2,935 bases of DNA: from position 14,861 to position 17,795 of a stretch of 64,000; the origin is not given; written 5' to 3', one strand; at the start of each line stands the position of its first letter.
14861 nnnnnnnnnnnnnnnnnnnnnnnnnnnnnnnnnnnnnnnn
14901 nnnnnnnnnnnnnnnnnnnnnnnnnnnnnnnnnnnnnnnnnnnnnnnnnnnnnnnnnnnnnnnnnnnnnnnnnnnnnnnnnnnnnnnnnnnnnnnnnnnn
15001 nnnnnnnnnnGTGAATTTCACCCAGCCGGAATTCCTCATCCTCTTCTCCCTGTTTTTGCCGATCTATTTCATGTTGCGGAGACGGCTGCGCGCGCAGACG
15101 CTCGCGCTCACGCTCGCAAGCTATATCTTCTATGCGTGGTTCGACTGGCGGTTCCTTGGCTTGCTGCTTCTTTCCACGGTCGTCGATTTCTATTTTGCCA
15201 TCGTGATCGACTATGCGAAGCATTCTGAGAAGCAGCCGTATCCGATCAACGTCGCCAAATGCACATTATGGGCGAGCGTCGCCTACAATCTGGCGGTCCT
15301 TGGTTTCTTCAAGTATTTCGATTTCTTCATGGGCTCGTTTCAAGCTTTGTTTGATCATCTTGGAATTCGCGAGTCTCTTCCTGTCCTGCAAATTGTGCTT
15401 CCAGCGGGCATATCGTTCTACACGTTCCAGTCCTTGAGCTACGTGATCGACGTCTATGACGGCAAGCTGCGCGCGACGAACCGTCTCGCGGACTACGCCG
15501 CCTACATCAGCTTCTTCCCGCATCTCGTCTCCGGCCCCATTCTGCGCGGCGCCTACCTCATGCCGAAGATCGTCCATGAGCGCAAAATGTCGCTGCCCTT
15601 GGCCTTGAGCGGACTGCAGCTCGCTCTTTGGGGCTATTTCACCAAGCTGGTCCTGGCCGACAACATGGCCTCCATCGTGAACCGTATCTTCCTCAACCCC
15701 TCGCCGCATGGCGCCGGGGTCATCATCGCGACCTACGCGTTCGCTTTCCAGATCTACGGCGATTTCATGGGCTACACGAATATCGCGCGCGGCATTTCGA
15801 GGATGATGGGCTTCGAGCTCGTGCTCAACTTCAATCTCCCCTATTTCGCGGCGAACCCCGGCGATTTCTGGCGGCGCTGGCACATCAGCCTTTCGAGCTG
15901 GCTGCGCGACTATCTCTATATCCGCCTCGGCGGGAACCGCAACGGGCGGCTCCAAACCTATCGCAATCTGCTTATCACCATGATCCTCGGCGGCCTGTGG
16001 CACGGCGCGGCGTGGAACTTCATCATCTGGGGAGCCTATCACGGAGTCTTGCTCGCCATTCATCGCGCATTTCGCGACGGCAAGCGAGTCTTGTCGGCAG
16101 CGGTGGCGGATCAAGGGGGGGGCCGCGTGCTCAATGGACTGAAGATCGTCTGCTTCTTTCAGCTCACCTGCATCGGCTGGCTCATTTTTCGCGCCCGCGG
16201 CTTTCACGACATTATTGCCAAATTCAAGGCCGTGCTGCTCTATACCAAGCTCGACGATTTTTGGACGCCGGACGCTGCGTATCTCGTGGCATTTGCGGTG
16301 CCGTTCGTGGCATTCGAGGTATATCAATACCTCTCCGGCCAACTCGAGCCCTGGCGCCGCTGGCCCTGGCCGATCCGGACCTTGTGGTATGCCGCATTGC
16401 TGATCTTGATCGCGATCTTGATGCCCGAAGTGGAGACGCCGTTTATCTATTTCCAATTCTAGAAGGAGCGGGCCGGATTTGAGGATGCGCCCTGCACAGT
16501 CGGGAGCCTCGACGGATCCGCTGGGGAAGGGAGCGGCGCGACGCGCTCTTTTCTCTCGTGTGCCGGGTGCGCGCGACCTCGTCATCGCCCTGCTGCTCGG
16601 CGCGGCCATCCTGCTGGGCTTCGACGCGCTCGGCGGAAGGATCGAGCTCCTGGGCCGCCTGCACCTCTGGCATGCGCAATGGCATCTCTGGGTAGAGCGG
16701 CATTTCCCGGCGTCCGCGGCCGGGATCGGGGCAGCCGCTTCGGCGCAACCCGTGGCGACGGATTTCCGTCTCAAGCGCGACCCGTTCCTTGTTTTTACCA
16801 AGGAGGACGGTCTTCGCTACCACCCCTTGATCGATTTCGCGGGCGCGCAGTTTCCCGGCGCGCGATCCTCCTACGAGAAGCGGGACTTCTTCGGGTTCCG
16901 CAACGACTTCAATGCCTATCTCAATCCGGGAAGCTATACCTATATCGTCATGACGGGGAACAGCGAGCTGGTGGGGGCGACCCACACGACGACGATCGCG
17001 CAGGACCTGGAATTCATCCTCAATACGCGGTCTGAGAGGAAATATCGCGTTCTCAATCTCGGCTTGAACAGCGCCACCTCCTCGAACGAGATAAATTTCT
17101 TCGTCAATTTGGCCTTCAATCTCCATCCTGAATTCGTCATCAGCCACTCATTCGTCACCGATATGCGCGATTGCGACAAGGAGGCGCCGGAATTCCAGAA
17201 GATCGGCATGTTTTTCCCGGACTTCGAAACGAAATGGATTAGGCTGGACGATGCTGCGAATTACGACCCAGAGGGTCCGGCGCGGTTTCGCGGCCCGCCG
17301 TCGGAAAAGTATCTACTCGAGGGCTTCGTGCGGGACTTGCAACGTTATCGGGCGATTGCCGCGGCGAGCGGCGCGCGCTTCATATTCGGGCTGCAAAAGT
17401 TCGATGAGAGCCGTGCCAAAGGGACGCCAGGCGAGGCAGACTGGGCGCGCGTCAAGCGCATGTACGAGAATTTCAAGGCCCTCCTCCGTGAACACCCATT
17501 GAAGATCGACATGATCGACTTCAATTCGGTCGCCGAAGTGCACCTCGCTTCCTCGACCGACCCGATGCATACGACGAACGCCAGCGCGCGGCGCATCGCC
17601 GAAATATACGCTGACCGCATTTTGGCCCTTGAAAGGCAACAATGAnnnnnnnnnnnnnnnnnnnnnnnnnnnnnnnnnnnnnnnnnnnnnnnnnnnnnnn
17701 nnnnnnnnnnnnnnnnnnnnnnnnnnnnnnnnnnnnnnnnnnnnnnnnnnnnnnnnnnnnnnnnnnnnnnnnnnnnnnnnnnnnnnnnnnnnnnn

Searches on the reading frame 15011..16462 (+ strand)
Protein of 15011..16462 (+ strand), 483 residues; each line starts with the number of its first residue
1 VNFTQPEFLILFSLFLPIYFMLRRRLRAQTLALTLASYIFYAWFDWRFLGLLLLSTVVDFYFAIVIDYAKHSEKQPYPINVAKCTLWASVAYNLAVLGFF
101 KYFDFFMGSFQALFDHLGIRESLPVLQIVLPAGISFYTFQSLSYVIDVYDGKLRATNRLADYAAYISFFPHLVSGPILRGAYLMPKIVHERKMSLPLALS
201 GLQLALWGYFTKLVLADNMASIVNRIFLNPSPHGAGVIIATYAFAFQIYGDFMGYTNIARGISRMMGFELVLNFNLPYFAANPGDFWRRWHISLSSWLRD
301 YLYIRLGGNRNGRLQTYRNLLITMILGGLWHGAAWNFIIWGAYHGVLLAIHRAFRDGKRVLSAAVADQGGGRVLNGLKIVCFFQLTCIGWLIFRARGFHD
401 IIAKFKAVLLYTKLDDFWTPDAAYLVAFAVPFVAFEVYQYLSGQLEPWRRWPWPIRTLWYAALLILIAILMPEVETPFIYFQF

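Call 11: search_protein_families(library=pfam, proteins=[window:15011-16462:+], max_evalue=0.01)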
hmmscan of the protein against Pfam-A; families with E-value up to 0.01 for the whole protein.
window:15011-16462:+ (483 aa): 1 family
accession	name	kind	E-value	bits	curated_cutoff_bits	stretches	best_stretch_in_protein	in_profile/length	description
PF03062.24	MBOAT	-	2.6e-22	80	27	1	158-355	80-298/337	MBOAT, membrane-bound O-acyltransferase family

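Call 79: search_protein_families(library=ncbifam, proteins=[window:15011-16462:+], max_evalue=0.00001)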
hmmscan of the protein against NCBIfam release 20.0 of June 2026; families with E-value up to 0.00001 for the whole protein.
window:15011-16462:+ (483 aa): 1 family
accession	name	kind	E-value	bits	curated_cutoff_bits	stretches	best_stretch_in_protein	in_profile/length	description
TIGR04091.1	LTA_dltB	equivalog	2.7e-51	175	375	1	6-394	6-377/380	D-alanyl-lipoteichoic acid biosynthesis protein DltB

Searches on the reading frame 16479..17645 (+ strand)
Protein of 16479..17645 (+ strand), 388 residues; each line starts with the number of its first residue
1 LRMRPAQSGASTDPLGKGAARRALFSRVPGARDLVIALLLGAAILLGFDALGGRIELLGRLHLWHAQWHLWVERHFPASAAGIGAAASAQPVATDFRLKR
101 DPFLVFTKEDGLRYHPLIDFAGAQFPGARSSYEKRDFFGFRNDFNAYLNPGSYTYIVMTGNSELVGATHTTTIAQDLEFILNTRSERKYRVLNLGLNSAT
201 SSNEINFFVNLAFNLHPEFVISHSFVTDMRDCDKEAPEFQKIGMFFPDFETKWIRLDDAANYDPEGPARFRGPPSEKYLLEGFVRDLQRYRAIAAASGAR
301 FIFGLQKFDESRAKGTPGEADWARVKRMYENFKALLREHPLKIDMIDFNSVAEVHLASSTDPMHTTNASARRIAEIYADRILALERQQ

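Call 11: search_protein_families(library=pfam, proteins=[window:16479-17645:+], max_evalue=0.01)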
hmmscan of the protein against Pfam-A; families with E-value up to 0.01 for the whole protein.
window:16479-17645:+ (388 aa): 0 families

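Call 69: search_protein_families(library=pfam, proteins=[window:16479-17645:+], max_evalue=5)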
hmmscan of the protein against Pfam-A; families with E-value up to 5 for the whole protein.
window:16479-17645:+ (388 aa): 1 family
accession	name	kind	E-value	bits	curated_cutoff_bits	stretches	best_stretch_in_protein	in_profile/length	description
PF04965.19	GPW_gp25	-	0.086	13.1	27.2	1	171-202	5-36/96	Baseplate wedge protein gp25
